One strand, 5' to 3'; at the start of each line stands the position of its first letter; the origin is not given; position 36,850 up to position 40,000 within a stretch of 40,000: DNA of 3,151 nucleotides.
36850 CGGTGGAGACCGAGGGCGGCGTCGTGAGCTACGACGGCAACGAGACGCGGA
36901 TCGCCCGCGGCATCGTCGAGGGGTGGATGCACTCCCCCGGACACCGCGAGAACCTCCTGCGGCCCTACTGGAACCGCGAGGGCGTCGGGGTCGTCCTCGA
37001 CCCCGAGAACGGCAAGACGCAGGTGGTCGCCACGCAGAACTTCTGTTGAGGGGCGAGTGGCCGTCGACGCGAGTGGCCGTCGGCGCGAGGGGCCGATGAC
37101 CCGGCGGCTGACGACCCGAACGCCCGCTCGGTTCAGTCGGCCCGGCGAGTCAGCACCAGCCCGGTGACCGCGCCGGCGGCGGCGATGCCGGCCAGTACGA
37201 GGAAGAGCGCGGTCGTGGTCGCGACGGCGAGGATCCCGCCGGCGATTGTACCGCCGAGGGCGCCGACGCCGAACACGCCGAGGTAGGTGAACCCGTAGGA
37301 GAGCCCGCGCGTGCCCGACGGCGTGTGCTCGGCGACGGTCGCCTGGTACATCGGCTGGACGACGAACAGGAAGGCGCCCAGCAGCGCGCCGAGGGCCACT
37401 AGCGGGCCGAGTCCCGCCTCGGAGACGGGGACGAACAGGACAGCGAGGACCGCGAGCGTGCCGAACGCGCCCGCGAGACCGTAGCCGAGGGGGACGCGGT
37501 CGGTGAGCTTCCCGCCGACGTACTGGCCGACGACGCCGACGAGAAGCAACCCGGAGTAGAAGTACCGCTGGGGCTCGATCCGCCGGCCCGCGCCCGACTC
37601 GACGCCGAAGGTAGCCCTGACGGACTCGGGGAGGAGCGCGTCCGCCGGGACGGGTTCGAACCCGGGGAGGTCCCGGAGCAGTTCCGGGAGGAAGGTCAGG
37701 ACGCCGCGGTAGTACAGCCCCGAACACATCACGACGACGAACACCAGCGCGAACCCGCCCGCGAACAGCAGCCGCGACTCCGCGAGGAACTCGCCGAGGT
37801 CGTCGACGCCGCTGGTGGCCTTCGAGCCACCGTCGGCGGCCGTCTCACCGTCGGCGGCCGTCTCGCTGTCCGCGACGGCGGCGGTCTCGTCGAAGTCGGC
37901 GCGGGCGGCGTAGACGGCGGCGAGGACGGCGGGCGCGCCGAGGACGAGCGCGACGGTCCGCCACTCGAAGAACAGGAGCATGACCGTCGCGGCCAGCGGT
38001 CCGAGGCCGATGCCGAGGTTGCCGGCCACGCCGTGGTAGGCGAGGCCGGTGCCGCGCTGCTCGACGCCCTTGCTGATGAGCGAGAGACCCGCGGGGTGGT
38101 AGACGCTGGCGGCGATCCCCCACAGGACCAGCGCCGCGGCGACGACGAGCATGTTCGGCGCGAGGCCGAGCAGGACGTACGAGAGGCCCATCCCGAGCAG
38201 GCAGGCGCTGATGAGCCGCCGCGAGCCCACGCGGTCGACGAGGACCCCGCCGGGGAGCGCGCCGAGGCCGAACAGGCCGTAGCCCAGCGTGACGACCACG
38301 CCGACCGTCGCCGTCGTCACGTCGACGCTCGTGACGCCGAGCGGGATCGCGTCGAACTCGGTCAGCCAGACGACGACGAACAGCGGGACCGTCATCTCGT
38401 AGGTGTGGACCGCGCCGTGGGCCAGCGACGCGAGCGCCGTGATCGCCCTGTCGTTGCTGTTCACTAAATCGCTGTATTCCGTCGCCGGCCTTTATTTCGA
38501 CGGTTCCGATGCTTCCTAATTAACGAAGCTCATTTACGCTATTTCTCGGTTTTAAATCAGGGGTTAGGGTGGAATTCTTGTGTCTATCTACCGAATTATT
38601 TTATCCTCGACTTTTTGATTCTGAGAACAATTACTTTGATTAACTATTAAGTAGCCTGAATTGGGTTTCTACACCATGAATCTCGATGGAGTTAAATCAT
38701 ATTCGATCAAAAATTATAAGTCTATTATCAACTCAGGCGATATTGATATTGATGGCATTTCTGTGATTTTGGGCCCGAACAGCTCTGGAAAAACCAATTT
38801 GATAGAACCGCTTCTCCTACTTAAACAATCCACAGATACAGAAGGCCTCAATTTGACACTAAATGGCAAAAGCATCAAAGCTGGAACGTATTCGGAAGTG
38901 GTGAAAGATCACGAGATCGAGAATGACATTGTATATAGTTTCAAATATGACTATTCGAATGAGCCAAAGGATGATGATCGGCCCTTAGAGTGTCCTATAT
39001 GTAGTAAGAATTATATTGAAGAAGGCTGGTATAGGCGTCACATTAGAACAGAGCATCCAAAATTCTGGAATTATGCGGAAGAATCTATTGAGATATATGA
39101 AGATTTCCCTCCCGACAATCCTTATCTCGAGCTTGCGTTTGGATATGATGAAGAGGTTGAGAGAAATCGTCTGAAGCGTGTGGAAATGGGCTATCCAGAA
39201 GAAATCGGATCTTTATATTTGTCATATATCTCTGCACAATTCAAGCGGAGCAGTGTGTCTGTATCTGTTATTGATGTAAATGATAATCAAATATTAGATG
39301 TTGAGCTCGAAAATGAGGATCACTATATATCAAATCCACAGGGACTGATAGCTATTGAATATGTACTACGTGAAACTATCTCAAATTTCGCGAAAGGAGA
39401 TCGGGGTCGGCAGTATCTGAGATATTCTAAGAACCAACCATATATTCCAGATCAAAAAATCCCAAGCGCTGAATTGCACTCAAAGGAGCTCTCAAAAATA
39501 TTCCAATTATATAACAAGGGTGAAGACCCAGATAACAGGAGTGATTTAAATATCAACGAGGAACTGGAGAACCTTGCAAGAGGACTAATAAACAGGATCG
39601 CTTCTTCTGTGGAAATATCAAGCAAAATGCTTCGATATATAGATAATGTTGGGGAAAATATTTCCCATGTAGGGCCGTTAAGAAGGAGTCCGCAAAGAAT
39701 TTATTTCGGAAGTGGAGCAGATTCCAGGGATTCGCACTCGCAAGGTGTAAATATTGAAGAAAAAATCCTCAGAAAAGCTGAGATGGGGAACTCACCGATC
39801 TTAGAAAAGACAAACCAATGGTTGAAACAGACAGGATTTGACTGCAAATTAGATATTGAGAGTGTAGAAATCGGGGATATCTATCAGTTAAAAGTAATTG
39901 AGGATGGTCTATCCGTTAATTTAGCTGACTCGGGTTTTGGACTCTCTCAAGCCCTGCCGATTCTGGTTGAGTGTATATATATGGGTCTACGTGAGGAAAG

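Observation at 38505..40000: Abrupt switch to an AT-rich island whose first gene is a defence-type ABC/AAA_15-like ATPase, cut off by the window edge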

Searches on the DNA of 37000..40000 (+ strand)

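Call 15: search_dna_similar(query=window:37000-40000:+, collection=plasmids, mode=near)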
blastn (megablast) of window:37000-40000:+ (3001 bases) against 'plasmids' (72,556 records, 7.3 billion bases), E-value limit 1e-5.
Records with a match: 2; places in all: 2; records where one place covers at least 80% of the query: 0.
Best place of each record, by identity: 60-80% 2.
By first word of the organism name: Haladaptatus 1; Natrialba 1.
By predicted mobility (MOB-suite, as given by PLSDB): non-mobilizable 2.
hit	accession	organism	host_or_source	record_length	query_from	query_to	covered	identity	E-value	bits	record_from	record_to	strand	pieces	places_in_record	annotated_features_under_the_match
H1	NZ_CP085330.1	Haladaptatus salinisoli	cell culture,saline soil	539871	253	542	10%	75.2%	3e-27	132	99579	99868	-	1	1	MFS transporter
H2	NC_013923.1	Natrialba magadii ATCC 43099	-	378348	270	565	10%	73.5%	2e-20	110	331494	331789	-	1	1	MFS transporter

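Call 81: search_rna_families(source=window, start=38200, end=40000, threshold=evalue, max_evalue=1)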
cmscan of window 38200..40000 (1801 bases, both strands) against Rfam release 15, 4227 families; matches with E-value up to 1: 0.
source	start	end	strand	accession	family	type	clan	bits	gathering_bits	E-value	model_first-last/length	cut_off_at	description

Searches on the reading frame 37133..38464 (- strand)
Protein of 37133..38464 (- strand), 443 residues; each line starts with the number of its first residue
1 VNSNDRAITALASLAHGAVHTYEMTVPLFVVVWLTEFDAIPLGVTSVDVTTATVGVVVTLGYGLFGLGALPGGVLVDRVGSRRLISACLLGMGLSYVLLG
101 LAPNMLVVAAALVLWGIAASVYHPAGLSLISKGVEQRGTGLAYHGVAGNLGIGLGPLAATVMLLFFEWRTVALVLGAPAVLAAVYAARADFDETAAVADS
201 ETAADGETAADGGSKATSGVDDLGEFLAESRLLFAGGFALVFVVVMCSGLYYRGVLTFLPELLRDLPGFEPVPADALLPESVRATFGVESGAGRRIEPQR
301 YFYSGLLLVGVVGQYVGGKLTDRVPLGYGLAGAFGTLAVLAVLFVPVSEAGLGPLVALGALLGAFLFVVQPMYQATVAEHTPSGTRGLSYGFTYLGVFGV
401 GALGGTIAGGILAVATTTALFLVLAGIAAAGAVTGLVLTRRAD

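Call 17: find_encoding_contigs(protein=window:37133-38464:-, flank=10000, max_places=4)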
Protein window:37133-38464:- (443 aa): no gene with exactly this product is on record in the collection.

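Call 77: search_protein_families(library=pfam, proteins=[window:37133-38464:-], max_evalue=0.00001)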
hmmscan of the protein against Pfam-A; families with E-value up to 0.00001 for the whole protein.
window:37133-38464:- (443 aa): 1 family
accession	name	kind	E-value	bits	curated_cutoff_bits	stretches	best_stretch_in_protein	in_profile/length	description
PF07690.21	MFS_1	-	8.2e-33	114.2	33.4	2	45-270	25-235/347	Major Facilitator Superfamily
